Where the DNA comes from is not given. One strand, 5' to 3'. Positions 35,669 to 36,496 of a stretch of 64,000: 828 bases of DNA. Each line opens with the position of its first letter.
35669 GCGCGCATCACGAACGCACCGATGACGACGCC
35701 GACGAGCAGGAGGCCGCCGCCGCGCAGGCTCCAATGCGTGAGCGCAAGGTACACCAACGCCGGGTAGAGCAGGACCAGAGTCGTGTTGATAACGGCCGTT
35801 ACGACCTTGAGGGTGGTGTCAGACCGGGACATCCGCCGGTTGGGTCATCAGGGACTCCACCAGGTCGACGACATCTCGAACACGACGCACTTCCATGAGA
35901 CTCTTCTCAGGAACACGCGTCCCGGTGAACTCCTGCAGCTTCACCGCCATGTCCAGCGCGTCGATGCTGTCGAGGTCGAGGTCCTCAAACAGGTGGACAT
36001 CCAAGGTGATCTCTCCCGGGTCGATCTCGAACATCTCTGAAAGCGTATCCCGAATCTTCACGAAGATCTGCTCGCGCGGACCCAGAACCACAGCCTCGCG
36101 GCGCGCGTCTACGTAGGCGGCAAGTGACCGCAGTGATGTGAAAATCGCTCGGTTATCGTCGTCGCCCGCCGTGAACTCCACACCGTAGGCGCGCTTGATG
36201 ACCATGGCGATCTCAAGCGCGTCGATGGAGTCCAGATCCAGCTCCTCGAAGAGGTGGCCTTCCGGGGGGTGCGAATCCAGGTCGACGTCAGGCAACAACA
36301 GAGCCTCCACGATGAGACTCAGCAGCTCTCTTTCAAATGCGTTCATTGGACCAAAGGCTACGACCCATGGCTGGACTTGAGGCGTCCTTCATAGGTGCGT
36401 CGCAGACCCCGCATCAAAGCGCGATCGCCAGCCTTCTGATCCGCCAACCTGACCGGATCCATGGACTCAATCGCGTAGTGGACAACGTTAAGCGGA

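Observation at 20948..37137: Complete 17-gene aryl-polyene/flexirubin/xanthomonadin-type cluster, present twice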

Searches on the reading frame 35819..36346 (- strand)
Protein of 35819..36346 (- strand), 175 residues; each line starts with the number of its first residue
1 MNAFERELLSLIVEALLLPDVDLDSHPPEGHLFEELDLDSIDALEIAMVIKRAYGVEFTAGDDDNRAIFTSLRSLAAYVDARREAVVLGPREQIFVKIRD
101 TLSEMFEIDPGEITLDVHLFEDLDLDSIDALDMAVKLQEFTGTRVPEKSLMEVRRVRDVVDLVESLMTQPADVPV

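Call 5: search_protein_families(library=pfam, proteins=[window:35819-36346:-], max_evalue=0.01)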
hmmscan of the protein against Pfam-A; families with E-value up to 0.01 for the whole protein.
window:35819-36346:- (175 aa): 1 family
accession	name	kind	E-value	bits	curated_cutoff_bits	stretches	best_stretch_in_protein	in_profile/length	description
PF00550.31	PP-binding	-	1.8e-19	70.2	20.8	2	97-163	2-67/67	Phosphopantetheine attachment site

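Call 8: search_protein_families(library=ncbifam, proteins=[window:35819-36346:-], max_evalue=0.001)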
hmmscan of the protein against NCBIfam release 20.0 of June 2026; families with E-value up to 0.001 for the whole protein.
window:35819-36346:- (175 aa): 16 families
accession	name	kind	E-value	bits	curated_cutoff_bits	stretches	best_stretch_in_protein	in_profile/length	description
NF003757.0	PRK05350.1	equivalog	2.4e-34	117.3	65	2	91-168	4-81/83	acyl carrier protein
NF006617.0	PRK09184.1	subfamily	1.2e-29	102.2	70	1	1-83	11-94/96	phosphopantetheine-binding protein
NF002150.0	PRK00982.1-4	subfamily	6.8e-17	61.5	66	1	92-165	4-77/80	acyl carrier protein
NF002148.0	PRK00982.1-2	subfamily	1.1e-16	60.4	71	2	92-165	3-76/79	acyl carrier protein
NF040636.1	AcpM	exception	3.9e-16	58.9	146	1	91-169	3-81/93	meromycolate extension acyl carrier protein AcpM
TIGR00517.1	acyl_carrier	equivalog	3.7e-15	55.6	70.45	1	92-165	2-75/77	acyl carrier protein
NF002147.0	PRK00982.1-1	equivalog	5.1e-15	55.1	84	1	91-166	5-80/83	acyl carrier protein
NF005079.0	PRK06508.1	equivalog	1.4e-13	51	83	2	94-149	4-60/93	acyl carrier protein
NF006031.0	PRK08172.1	equivalog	1.1e-09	38.7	76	1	96-164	7-75/82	acyl carrier protein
NF002151.0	PRK00982.1-5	equivalog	1.2e-07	31.8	92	1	94-165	4-75/78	acyl carrier protein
NF002149.0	PRK00982.1-3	equivalog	1.2e-07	31.5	106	1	94-165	4-75/78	acyl carrier protein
NF058660.1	cispen_ACP_AmcB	equivalog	1.7e-06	28.1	80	0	19-83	16-79/80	cispentacin biosynthesis acyl carrier protein AmcB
NF009104.0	PRK12449.1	equivalog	2.4e-05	24.2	70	0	91-163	3-75/80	acyl carrier protein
NF005798.0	PRK07639.1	equivalog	7.7e-05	23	100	0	113-151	26-64/91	petrobactin biosynthesis protein AsbD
NF037940.1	PKS_MbtD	equivalog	0.00011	20.4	1150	1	87-162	899-974/978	mycobactin polyketide synthase MbtD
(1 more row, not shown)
